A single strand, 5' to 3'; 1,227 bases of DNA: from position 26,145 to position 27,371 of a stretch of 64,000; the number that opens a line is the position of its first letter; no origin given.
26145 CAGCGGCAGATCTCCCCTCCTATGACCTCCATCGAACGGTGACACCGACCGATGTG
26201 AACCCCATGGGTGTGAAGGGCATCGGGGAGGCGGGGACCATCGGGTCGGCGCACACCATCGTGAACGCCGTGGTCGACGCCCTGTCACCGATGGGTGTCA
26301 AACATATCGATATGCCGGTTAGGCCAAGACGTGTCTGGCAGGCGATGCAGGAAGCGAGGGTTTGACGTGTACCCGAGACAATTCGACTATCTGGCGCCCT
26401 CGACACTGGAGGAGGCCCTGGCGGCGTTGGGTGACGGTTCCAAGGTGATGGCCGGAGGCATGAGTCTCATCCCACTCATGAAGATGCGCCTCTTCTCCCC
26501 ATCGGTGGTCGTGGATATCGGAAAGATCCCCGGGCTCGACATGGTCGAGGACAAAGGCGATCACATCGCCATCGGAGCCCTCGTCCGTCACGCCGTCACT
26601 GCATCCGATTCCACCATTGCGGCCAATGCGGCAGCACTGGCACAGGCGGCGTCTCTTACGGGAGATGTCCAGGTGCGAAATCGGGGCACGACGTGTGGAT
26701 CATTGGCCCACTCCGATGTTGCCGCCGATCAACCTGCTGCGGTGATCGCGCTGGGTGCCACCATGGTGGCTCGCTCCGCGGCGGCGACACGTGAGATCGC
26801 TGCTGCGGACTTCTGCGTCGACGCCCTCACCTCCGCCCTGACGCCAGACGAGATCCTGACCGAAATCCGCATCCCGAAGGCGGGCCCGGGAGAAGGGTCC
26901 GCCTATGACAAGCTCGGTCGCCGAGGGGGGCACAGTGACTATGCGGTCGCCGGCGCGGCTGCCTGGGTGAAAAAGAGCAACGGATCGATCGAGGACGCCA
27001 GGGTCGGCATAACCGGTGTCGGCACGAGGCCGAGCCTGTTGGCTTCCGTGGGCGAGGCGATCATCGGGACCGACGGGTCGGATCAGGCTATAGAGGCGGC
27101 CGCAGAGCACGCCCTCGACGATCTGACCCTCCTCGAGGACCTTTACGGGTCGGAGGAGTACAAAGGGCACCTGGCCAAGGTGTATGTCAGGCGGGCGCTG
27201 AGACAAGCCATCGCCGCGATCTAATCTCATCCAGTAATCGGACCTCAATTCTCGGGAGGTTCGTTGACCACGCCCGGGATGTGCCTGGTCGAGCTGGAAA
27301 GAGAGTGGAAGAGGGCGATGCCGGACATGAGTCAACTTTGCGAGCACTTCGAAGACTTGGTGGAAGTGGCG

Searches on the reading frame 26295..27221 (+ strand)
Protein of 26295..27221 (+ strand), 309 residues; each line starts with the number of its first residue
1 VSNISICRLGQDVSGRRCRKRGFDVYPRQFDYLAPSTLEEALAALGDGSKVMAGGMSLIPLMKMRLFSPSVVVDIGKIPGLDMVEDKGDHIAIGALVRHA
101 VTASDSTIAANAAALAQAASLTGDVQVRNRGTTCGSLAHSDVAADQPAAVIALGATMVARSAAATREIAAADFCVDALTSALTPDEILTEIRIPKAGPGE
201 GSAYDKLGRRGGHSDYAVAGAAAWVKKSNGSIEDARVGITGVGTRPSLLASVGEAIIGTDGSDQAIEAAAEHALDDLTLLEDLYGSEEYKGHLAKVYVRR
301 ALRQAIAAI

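Call 3: search_protein_families(library=pfam, proteins=[window:26295-27221:+], max_evalue=0.01)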
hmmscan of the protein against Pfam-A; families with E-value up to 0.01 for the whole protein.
window:26295-27221:+ (309 aa): 2 families
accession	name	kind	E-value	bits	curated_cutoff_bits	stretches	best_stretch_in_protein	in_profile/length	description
PF00941.27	FAD_binding_5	-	2.7e-43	148.1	27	1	29-195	2-169/170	FAD binding domain in molybdopterin dehydrogenase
PF03450.22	CO_deh_flav_C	-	4.2e-19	69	25.5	1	203-305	2-102/102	CO dehydrogenase flavoprotein C-terminal domain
